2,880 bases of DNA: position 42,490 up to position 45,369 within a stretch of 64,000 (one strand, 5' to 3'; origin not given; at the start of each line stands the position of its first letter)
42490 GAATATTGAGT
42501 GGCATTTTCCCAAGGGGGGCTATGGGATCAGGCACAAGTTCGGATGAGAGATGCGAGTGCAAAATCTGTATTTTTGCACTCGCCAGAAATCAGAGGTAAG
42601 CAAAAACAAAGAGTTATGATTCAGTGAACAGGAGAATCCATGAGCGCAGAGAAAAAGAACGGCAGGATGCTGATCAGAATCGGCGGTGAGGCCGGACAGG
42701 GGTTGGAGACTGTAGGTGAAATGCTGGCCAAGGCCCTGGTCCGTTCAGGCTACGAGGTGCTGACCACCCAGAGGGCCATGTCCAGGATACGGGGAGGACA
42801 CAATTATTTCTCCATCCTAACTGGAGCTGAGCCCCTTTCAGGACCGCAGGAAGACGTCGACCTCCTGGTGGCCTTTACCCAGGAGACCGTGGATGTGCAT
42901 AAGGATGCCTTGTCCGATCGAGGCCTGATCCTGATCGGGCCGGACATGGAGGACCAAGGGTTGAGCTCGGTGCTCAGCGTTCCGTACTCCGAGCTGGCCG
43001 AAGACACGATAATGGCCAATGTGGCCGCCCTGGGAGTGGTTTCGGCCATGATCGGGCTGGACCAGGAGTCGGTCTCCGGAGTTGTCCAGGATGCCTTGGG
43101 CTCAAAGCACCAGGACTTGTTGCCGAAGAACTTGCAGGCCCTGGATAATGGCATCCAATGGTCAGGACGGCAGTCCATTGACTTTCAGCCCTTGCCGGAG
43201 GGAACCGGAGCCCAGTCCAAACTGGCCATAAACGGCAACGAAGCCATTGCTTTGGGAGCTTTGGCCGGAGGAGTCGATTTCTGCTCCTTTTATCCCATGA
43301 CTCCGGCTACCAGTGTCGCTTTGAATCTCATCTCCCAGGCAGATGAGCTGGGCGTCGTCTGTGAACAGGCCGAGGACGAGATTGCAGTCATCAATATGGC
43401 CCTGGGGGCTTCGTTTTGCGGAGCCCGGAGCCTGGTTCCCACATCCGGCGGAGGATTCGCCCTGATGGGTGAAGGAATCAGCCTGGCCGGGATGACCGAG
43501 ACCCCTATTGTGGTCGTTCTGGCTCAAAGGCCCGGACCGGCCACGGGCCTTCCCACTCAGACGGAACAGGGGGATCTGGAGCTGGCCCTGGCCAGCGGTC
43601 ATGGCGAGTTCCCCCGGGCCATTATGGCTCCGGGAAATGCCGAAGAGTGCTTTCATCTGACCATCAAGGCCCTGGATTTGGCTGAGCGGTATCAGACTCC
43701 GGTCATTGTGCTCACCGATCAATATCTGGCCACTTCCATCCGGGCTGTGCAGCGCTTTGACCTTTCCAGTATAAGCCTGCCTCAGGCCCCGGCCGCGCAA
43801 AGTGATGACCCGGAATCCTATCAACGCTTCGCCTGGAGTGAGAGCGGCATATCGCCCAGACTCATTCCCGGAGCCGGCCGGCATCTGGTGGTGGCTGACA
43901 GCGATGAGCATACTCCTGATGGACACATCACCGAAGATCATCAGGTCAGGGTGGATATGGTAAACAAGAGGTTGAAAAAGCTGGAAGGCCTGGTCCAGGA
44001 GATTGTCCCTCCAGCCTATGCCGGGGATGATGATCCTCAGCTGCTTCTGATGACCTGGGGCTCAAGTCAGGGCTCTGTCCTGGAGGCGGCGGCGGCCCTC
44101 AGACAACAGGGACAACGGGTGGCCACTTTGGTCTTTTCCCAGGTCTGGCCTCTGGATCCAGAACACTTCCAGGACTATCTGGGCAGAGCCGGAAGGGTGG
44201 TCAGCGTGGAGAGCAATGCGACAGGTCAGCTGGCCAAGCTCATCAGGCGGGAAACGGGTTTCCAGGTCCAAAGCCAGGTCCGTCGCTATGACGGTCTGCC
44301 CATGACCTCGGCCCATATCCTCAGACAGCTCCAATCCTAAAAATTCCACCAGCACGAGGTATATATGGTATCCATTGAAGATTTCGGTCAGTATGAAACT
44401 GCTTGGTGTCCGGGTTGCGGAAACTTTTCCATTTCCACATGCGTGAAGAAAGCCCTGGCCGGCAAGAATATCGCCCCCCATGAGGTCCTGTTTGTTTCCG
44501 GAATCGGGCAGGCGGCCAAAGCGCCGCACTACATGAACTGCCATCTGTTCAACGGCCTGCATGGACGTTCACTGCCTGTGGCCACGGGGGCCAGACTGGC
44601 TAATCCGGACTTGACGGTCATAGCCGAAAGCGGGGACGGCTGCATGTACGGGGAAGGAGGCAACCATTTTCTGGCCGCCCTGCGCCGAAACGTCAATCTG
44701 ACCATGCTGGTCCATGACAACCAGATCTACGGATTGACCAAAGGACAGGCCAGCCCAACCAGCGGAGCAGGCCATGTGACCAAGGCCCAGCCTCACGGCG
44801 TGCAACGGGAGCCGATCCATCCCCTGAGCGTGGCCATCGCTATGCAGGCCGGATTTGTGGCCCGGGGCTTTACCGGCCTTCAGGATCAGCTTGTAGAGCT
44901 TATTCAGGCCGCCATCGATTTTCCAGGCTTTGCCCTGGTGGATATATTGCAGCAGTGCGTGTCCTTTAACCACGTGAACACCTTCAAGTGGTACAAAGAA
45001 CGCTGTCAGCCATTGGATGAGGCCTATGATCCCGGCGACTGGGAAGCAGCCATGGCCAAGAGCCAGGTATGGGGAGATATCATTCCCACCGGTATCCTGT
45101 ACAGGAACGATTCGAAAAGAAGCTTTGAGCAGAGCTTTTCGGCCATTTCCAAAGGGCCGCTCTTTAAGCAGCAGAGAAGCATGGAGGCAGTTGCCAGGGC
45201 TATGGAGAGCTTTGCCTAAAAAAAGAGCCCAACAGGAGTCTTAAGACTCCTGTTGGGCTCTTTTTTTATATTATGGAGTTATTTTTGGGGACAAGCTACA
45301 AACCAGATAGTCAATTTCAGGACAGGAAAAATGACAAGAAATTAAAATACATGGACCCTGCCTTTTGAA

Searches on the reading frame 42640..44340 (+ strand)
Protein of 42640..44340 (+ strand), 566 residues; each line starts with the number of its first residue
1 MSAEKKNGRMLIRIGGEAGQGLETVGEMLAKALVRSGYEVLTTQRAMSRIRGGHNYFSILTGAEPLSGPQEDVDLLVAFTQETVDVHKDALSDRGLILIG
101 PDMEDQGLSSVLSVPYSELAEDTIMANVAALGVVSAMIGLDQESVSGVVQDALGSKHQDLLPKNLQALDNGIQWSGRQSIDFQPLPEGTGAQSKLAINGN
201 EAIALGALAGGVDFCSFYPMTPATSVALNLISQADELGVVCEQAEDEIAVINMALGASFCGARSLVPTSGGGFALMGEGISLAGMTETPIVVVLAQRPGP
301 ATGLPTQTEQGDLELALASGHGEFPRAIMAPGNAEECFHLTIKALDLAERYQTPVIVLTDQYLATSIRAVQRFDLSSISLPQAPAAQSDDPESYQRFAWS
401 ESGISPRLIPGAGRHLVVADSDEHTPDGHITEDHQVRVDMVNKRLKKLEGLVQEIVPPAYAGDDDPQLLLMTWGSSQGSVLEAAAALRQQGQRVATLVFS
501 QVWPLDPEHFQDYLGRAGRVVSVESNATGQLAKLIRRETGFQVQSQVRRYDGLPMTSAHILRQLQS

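Call 53: search_protein_families(library=ncbifam, proteins=[window:42640-44340:+], max_evalue=1e-10)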
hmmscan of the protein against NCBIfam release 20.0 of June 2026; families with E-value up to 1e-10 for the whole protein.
window:42640-44340:+ (566 aa): 10 families
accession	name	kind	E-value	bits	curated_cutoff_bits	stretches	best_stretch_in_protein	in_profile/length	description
TIGR03710.1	OAFO_sf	subfamily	6.3e-192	639.1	482.75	1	10-563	2-560/561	2-oxoacid:acceptor oxidoreductase subunit alpha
NF041170.1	Oxoac_fdxalpha_Archa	equivalog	3.7e-127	425.3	800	2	124-564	167-619/636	2-oxoacid:ferredoxin oxidoreductase subunit alpha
NF006412.0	PRK08659.1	equivalog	2.1e-72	244.4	411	1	196-565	7-374/378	2-oxoacid:acceptor oxidoreductase subunit alpha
NF007206.0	PRK09627.1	equivalog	1.5e-55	188.6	579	1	197-564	6-372/375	2-oxoglutarate synthase subunit alpha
NF005507.0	PRK07119.1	subfamily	2e-48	165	399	1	193-372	3-182/352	3-methyl-2-oxobutanoate dehydrogenase subunit VorB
TIGR03336.1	IOR_alpha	equivalog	6.4e-16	57.8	650.9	1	197-360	5-162/595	indolepyruvate ferredoxin oxidoreductase subunit alpha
NF040682.1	PorA_Arch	equivalog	3.7e-13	49.2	550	0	195-297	4-108/387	pyruvate synthase subunit PorA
NF007201.0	PRK09622.1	equivalog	1.5e-12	47.1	590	0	198-365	14-179/405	2-oxoacid:ferredoxin oxidoreductase subunit alpha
NF006232.0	PRK08366.1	equivalog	1.2e-11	43.9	646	0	194-360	7-169/394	2-ketoisovalerate ferredoxin oxidoreductase subunit alpha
NF045764.1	PhenlGlyoxDHPadG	equivalog_domain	3.1e-11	42.4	700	0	195-298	3-108/398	NADH-dependent phenylglyoxylate dehydrogenase subunit alpha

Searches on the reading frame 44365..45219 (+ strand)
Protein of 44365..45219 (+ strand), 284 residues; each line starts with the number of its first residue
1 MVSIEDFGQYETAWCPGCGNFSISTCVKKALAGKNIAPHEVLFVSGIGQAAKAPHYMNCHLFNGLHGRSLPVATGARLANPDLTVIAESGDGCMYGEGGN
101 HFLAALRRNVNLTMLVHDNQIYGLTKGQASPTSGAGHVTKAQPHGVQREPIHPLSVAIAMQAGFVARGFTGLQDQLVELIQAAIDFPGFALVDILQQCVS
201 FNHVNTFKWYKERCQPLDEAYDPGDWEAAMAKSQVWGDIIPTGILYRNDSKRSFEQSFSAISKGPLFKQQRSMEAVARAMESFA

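Call 53: search_protein_families(library=ncbifam, proteins=[window:44365-45219:+], max_evalue=1e-10)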
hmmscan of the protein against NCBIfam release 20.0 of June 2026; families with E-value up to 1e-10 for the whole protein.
window:44365-45219:+ (284 aa): 5 families
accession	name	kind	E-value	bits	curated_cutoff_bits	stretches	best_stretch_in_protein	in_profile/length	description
NF008821.0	PRK11869.1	equivalog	8.8e-105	349.7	438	1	6-282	8-283/286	2-oxoacid ferredoxin oxidoreductase subunit beta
TIGR02177.1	PorB_KorB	subfamily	1.8e-100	336.1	261.9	1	13-264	2-262/286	2-oxoacid:acceptor oxidoreductase, beta subunit, pyruvate/2-ketoisovalerate family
NF008820.0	PRK11866.1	equivalog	3.6e-88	295.7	402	1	11-280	14-283/287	2-oxoacid ferredoxin oxidoreductase subunit beta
NF041171.1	Oxoac_fdxbeta_Archa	equivalog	9e-77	258.3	423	1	13-262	4-264/296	2-oxoacid:ferredoxin oxidoreductase subunit beta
NF007207.0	PRK09628.1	equivalog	4.9e-40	137.9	364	1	11-263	15-267/277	2-oxoglutarate ferredoxin oxidoreductase subunit beta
